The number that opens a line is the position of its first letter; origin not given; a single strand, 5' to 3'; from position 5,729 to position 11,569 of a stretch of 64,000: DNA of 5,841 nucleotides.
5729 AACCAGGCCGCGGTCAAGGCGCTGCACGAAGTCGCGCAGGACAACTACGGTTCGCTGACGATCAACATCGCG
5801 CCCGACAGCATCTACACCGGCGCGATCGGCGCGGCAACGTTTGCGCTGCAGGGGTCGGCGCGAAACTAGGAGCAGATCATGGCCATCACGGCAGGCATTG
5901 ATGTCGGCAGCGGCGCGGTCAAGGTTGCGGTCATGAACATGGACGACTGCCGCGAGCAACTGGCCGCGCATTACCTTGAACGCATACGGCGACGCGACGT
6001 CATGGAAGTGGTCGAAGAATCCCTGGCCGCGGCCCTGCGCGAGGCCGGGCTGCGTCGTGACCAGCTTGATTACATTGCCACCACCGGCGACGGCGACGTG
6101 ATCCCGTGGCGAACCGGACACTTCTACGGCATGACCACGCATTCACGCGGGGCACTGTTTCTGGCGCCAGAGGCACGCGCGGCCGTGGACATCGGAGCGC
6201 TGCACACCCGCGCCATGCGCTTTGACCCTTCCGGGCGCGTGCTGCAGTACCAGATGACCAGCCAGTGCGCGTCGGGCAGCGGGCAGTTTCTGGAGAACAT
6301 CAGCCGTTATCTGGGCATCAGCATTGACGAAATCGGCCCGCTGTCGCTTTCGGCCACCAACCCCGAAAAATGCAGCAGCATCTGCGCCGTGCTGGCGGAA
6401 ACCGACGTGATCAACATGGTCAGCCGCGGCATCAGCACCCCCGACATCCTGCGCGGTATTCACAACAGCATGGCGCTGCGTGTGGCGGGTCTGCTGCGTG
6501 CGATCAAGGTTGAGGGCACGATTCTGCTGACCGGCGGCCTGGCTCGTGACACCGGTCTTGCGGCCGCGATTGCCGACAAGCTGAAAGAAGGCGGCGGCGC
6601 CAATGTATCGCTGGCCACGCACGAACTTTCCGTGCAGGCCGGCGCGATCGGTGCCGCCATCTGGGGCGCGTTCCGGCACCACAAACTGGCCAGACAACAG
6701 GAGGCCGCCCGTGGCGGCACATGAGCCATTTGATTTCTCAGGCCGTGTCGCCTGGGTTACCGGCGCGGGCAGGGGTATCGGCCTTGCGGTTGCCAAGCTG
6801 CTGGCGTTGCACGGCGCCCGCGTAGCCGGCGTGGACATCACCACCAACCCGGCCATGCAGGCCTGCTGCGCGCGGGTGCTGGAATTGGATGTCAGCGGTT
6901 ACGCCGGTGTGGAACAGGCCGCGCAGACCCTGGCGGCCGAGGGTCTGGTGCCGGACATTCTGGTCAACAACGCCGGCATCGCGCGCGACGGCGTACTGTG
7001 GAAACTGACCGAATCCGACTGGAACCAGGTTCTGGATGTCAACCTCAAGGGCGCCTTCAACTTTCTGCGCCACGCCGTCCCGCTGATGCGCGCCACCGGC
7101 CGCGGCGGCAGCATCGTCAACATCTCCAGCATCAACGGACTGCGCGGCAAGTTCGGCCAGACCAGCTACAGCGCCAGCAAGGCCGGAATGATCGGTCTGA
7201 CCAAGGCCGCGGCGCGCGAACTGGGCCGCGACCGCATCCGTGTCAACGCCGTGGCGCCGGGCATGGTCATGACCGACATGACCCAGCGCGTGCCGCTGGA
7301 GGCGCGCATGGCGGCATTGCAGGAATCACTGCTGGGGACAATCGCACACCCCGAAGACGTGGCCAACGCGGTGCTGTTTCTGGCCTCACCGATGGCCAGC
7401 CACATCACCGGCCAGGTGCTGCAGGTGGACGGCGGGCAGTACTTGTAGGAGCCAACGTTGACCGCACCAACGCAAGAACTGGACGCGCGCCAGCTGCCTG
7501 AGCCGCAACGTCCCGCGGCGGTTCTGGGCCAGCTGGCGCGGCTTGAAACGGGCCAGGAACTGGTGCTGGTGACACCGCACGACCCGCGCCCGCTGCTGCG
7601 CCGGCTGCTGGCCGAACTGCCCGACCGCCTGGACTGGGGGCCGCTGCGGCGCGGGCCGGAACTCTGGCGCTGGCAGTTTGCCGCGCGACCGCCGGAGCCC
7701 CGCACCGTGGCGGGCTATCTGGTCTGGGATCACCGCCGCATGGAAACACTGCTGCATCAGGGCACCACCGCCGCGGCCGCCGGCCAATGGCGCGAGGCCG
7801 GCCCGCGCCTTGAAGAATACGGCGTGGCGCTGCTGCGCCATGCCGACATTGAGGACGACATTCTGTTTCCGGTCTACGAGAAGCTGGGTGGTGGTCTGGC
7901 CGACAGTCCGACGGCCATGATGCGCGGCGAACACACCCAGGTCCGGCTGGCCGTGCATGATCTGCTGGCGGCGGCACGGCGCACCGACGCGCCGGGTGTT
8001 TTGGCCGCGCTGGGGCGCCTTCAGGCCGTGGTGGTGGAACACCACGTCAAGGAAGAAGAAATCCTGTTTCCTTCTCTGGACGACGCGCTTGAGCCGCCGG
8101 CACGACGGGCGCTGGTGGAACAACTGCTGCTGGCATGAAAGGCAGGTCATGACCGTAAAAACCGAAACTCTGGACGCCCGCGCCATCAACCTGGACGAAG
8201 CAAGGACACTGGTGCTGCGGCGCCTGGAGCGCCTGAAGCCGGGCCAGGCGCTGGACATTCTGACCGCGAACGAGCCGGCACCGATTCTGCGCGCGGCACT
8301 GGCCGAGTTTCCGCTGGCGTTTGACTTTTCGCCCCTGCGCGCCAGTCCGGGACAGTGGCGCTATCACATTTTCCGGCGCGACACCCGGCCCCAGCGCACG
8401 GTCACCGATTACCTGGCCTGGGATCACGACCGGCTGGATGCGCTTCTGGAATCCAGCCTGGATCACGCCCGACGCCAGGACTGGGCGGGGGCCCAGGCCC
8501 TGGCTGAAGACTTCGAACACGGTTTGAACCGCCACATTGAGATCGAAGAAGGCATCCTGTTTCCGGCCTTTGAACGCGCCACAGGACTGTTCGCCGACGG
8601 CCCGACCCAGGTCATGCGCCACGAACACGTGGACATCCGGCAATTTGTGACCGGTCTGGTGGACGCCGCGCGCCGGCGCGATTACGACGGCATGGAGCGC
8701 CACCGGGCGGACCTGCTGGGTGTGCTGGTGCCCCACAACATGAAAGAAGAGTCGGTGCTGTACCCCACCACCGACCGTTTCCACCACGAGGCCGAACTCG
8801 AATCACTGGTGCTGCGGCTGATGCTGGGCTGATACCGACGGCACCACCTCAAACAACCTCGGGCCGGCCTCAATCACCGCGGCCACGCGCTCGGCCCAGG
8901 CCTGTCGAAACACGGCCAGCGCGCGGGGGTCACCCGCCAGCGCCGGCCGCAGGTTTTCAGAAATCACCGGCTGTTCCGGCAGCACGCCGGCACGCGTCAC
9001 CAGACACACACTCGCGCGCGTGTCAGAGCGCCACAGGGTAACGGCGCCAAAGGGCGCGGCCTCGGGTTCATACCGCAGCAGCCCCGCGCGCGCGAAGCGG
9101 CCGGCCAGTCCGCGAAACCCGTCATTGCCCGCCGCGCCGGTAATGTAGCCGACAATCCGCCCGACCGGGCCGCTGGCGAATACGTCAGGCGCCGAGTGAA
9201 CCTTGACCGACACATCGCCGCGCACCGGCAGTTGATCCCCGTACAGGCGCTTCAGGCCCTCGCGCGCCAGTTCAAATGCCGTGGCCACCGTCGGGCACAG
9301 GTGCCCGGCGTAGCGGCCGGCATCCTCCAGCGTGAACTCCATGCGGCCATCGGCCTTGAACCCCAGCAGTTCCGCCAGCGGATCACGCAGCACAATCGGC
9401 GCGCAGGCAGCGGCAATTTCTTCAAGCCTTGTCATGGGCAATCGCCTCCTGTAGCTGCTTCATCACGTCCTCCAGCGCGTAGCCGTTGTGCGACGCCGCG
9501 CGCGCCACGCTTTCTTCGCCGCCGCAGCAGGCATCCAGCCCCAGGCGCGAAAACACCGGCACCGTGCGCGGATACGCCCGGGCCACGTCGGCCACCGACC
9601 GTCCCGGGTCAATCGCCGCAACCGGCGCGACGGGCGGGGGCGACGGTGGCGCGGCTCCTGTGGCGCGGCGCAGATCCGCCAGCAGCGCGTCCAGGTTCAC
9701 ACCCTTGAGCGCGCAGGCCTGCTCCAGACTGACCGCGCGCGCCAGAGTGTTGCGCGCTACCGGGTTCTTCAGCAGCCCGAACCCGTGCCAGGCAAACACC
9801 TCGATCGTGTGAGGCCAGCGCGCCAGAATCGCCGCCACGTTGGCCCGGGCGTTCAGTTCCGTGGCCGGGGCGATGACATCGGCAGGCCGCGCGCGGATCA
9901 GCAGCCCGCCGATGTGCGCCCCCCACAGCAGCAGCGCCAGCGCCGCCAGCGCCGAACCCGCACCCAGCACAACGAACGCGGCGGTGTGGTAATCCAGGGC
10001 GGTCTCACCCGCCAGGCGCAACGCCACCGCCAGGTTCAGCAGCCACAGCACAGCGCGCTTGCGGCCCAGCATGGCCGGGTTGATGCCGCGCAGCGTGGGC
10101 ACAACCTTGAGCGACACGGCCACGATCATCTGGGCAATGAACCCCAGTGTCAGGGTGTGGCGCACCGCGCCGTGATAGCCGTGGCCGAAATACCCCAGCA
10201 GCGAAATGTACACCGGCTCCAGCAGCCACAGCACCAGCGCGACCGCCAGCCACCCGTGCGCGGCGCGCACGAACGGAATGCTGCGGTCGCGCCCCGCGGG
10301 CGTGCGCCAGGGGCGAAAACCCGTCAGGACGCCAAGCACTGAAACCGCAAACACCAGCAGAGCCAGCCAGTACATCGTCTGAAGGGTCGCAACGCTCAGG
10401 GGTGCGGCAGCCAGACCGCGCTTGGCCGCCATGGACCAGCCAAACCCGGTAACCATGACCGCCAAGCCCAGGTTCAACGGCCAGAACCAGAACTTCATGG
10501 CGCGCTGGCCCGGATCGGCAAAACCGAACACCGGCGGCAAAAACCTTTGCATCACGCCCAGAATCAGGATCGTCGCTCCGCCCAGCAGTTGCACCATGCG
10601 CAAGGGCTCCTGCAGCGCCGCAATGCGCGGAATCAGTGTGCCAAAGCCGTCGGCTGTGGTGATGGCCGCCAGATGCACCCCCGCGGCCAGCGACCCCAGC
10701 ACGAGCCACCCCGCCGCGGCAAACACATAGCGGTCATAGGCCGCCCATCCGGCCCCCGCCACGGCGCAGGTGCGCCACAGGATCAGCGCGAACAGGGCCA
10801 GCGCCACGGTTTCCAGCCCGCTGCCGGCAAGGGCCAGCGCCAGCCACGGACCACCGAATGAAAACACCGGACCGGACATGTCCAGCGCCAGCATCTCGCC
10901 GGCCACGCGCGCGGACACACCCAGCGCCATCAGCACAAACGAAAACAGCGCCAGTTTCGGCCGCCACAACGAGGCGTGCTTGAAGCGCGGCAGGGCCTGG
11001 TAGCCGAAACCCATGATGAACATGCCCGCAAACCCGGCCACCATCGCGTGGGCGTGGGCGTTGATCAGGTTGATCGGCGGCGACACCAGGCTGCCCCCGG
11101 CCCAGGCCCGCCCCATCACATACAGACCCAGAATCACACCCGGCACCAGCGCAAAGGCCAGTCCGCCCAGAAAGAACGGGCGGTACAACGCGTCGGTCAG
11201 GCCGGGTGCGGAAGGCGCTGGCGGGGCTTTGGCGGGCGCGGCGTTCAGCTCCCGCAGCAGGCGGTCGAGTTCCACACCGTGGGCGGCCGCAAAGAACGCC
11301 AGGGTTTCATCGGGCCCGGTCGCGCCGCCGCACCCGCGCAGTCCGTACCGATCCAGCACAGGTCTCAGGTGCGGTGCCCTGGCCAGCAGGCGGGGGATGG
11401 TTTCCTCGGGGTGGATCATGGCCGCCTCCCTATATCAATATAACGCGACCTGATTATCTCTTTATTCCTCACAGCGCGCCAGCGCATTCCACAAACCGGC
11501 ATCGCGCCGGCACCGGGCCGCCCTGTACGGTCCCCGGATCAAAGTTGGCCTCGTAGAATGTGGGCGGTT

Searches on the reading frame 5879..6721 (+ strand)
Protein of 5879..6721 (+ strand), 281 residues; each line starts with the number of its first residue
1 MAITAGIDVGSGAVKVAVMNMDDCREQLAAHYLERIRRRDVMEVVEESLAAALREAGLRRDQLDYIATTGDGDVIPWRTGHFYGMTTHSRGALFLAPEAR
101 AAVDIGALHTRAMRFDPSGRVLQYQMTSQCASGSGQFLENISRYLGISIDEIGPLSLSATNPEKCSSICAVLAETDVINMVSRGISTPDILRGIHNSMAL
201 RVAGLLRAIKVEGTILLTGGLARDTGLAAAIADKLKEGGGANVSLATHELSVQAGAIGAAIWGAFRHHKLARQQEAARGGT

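Call 60: search_protein_families(library=pfam, proteins=[window:5879-6721:+], max_evalue=0.0001)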
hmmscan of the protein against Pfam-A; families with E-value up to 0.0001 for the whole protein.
window:5879-6721:+ (281 aa): 1 family
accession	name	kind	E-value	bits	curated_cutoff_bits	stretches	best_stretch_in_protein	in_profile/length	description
PF01869.26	BcrAD_BadFG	-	7.7e-61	206.4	31.5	1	6-263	2-271/271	BadF/BadG/BcrA/BcrD ATPase family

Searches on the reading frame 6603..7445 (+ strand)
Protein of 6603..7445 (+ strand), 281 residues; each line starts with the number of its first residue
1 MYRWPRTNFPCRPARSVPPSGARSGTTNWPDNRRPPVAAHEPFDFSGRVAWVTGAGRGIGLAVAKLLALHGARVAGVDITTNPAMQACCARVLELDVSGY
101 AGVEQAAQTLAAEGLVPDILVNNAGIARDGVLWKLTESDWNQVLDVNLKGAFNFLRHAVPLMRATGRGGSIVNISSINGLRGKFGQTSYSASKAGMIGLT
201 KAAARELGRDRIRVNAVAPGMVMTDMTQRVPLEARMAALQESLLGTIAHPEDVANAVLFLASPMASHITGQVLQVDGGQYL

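Call 60: search_protein_families(library=pfam, proteins=[window:6603-7445:+], max_evalue=0.0001)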
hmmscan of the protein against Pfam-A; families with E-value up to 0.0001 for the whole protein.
window:6603-7445:+ (281 aa): 3 families
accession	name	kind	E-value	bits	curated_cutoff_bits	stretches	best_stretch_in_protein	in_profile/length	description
PF13561.12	adh_short_C2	-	4.3e-60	203.7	27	1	54-278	1-234/236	Enoyl-(Acyl carrier protein) reductase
PF00106.31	adh_short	-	4.2e-51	173.7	26.6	1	49-230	2-190/195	short chain dehydrogenase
PF08659.16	KR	-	9.9e-12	45.6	22.6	1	51-199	4-159/180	KR domain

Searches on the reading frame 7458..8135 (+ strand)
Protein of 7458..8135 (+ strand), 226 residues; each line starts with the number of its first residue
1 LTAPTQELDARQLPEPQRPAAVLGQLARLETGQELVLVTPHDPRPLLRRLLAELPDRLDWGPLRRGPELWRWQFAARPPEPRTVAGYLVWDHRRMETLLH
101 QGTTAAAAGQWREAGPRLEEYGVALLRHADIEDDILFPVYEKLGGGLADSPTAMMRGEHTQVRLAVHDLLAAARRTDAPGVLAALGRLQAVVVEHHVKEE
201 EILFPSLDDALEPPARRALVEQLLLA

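Call 60: search_protein_families(library=pfam, proteins=[window:7458-8135:+], max_evalue=0.0001)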
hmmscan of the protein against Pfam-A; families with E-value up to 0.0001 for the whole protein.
window:7458-8135:+ (226 aa): 2 families
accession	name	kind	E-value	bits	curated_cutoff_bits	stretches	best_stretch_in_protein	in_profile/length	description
PF01814.28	Hemerythrin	-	4.4e-21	76.1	25.3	2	91-205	9-125/127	Hemerythrin HHE cation binding domain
PF10006.14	DUF2249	-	3.4e-17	62.5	29.5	1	7-74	1-68/70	Uncharacterized conserved protein (DUF2249)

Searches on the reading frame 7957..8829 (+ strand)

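Call 60: search_protein_families(library=pfam, proteins=[window:7957-8829:+], max_evalue=0.0001)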
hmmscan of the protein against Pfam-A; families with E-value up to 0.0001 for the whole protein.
window:7957-8829:+ (291 aa): 2 families
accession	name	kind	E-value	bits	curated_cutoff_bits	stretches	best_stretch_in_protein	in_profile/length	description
PF01814.28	Hemerythrin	-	1.2e-16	61.7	25.3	1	150-271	3-126/127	Hemerythrin HHE cation binding domain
PF10006.14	DUF2249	-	1.5e-07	31.6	29.5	1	71-138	1-68/70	Uncharacterized conserved protein (DUF2249)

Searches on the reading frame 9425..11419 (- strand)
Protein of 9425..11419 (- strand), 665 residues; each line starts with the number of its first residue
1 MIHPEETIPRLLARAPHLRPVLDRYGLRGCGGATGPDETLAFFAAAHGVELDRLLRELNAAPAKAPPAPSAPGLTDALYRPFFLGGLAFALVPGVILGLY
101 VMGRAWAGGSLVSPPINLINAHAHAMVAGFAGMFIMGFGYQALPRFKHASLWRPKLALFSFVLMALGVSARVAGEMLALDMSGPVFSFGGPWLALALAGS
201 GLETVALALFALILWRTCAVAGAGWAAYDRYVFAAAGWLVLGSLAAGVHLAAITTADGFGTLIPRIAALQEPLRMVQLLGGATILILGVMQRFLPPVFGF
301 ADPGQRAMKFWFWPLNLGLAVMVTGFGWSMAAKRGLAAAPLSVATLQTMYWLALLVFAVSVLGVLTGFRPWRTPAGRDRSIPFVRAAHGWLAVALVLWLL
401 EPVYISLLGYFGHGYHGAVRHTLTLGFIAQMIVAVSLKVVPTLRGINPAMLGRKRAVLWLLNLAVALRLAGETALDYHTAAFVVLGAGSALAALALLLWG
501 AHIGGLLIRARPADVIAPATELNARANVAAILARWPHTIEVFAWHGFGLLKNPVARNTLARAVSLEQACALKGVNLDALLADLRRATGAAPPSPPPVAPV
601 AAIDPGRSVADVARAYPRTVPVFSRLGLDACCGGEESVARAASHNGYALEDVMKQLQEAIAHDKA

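Call 41: search_protein_families(library=ncbifam, proteins=[window:9425-11419:-], max_evalue=0.001)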
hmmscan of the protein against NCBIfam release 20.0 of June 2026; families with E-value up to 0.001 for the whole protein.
window:9425-11419:- (665 aa): 4 families
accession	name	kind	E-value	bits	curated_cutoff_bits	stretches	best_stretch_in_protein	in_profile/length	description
TIGR03980.1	prismane_assoc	subfamily_domain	5.6e-18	64.7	44.95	2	2-59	1-58/58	hybrid cluster protein-associated redox disulfide domain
TIGR03652.1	FeS_repair_RIC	equivalog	2e-09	37.6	204.7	1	609-660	1-52/216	iron-sulfur cluster repair di-iron protein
NF009777.0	PRK13276.1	equivalog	2e-07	31.1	259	1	608-659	7-59/224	iron-sulfur cluster repair di-iron protein ScdA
NF008221.0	PRK10992.1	equivalog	4.4e-06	26.3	254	1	607-659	6-58/220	iron-sulfur cluster repair protein YtfE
